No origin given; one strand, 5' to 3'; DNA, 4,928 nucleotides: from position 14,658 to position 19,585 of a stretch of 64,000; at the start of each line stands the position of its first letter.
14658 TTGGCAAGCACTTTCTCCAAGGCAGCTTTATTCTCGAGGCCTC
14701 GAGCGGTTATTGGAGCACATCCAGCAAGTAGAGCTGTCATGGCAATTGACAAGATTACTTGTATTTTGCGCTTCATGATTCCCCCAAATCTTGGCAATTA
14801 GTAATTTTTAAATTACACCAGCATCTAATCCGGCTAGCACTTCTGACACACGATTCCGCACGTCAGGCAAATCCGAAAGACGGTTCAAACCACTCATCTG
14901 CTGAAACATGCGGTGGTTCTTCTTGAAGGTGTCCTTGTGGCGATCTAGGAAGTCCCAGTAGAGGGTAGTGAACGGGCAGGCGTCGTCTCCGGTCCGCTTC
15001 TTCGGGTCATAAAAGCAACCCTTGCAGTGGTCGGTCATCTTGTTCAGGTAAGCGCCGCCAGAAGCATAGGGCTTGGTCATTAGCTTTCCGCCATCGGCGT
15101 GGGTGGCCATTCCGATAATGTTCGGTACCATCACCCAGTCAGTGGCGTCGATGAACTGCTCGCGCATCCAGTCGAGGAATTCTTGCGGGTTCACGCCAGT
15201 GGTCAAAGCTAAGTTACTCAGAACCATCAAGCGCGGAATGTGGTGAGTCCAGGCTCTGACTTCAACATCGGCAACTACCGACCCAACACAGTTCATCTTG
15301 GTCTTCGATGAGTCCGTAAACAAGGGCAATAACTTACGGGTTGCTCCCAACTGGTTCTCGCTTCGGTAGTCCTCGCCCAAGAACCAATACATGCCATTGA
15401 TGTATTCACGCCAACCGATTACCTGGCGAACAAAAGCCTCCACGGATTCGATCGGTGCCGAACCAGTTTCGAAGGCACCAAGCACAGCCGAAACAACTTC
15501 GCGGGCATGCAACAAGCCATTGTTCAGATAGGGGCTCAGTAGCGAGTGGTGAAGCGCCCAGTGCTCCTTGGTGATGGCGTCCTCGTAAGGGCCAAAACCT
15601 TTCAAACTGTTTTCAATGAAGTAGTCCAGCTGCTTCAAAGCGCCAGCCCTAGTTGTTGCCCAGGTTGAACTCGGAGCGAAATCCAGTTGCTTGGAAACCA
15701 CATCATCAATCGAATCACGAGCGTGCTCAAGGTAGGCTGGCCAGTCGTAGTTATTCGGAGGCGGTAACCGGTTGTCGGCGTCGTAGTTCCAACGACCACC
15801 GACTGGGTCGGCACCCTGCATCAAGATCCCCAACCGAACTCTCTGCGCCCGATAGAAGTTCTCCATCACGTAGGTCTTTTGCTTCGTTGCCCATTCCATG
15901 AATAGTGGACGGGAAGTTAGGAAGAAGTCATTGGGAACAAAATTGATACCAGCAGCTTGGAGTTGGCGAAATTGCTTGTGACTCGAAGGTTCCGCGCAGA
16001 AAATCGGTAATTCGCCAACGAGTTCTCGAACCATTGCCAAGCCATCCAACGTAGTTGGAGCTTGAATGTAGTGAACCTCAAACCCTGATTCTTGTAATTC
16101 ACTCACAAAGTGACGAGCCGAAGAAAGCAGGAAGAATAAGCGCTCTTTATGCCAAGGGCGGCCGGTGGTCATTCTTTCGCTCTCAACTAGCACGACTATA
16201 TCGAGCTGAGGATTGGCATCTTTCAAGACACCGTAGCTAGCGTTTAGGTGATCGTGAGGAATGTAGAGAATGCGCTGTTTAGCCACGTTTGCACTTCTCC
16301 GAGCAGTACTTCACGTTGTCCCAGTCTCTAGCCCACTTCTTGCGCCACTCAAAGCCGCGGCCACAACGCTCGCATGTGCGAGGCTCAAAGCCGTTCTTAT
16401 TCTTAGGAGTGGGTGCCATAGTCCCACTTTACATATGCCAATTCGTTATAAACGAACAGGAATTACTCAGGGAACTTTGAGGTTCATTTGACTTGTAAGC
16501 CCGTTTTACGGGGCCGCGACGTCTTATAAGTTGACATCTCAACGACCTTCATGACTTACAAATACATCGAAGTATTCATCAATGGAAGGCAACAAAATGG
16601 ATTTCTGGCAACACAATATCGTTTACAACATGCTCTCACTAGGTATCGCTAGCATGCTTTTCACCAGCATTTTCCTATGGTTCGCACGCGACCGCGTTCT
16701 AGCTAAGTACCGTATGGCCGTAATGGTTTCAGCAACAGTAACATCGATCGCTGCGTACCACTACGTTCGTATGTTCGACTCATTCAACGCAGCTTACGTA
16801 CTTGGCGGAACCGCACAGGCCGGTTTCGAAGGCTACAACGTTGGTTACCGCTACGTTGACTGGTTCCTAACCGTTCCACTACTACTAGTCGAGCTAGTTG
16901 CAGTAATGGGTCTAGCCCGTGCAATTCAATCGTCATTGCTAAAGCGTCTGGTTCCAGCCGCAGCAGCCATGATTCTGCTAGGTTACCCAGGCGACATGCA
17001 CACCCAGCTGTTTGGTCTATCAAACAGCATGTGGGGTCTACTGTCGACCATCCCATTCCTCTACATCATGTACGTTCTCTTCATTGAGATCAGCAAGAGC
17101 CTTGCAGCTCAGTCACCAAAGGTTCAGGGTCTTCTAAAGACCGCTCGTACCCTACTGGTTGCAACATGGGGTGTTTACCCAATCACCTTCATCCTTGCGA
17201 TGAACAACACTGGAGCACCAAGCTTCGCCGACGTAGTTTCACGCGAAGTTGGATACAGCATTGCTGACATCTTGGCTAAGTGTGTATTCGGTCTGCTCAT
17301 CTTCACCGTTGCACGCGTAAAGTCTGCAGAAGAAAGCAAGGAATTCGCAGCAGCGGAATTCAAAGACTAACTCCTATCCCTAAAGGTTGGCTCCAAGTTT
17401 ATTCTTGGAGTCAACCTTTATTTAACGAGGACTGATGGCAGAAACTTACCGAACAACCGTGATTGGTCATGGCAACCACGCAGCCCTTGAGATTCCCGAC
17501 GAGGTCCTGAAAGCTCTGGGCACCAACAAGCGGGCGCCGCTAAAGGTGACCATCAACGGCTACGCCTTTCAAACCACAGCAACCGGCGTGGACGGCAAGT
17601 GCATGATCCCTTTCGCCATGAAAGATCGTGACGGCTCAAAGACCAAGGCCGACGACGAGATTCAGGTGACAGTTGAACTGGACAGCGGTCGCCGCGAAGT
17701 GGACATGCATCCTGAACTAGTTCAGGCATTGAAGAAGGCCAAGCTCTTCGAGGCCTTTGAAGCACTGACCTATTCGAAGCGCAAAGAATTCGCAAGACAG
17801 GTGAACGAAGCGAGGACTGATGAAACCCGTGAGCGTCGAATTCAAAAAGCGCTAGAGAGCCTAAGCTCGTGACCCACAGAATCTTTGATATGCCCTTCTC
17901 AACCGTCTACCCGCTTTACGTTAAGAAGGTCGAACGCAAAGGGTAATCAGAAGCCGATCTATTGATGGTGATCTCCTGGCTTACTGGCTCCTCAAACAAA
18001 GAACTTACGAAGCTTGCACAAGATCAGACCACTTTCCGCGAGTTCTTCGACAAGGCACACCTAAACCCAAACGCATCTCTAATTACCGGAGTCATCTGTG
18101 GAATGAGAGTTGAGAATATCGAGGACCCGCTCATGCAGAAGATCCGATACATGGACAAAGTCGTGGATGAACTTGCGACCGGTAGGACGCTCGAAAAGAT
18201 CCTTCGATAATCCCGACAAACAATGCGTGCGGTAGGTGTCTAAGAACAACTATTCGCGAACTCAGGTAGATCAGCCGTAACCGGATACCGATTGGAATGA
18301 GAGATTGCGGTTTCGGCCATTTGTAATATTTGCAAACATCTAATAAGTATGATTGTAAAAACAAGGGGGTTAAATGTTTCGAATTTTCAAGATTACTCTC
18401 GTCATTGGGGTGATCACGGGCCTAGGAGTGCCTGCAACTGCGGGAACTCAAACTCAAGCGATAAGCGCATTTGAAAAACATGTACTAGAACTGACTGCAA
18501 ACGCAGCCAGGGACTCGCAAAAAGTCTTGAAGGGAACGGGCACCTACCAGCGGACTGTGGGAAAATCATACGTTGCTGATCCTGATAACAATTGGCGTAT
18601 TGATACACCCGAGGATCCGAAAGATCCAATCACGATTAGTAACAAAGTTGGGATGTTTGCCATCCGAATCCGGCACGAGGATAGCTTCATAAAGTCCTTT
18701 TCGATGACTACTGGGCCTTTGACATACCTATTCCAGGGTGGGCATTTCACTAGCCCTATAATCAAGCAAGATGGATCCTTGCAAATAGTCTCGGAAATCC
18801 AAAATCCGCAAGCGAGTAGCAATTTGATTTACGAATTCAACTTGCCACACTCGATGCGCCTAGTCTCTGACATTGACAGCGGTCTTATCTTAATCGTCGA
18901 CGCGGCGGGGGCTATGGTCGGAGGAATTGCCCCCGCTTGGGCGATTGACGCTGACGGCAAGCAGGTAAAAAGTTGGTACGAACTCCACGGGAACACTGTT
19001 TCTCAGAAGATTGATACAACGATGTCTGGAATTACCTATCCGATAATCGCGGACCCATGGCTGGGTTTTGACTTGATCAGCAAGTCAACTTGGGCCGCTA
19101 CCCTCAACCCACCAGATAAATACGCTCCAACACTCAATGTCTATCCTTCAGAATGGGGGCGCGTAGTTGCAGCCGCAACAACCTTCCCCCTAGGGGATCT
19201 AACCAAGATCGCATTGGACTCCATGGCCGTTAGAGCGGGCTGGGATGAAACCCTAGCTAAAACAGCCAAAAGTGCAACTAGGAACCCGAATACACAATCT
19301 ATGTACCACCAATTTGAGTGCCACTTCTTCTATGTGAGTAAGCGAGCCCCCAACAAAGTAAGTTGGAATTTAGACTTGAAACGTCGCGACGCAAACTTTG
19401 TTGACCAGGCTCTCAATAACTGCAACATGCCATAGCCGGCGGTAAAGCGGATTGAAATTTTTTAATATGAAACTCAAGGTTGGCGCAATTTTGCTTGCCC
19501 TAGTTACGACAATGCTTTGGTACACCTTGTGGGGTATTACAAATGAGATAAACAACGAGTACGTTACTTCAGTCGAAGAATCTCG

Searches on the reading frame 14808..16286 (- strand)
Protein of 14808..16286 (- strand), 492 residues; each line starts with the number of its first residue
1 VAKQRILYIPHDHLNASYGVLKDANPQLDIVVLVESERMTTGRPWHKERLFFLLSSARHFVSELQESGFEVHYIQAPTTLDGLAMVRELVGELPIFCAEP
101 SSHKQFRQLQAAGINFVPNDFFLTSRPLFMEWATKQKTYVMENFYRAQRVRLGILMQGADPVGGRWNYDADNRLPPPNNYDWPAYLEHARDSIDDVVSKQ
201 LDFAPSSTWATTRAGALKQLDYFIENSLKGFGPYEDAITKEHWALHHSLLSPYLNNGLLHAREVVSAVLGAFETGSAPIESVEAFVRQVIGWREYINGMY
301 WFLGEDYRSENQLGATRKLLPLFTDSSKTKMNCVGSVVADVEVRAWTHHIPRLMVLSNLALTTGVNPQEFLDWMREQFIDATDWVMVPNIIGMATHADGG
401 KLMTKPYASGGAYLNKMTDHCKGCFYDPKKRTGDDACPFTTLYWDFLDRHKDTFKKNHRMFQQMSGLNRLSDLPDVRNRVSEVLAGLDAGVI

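Call 103: search_protein_families(library=pfam, proteins=[window:14808-16286:-], max_evalue=0.00001)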
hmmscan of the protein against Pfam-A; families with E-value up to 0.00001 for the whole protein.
window:14808-16286:- (492 aa): 1 family
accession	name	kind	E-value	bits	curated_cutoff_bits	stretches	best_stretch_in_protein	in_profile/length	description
PF04244.19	DPRP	-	2.7e-43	148.8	22.1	1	9-200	3-207/224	Deoxyribodipyrimidine photo-lyase-related protein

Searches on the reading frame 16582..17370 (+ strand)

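Call 103: search_protein_families(library=pfam, proteins=[window:16582-17370:+], max_evalue=0.00001)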
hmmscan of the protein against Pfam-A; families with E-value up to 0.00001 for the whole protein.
window:16582-17370:+ (262 aa): 1 family
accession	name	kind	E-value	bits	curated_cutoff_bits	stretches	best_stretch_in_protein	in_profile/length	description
PF01036.24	Bac_rhodopsin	-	1.7e-35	122.9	24.6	1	17-244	6-221/224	Bacteriorhodopsin-like protein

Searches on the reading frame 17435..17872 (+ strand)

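Call 103: search_protein_families(library=pfam, proteins=[window:17435-17872:+], max_evalue=0.00001)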
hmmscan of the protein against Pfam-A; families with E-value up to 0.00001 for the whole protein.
window:17435-17872:+ (145 aa): 2 families
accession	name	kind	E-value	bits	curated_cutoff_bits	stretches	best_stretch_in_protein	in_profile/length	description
PF13376.11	OmdA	-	6.7e-16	58.4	25.6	1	88-144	1-58/60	Bacteriocin-protection, YdeI or OmpD-Associated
PF08922.17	DUF1905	-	3.3e-08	34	24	1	8-80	4-81/81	Domain of unknown function (DUF1905)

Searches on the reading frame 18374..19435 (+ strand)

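Call 103: search_protein_families(library=pfam, proteins=[window:18374-19435:+], max_evalue=0.00001)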
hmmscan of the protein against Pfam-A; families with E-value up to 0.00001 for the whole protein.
window:18374-19435:+ (353 aa): 1 family
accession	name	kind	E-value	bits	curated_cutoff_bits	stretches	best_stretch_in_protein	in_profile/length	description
PF10783.14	DUF2599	-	3.1e-12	47.3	25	1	239-351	5-92/94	Protein of unknown function (DUF2599)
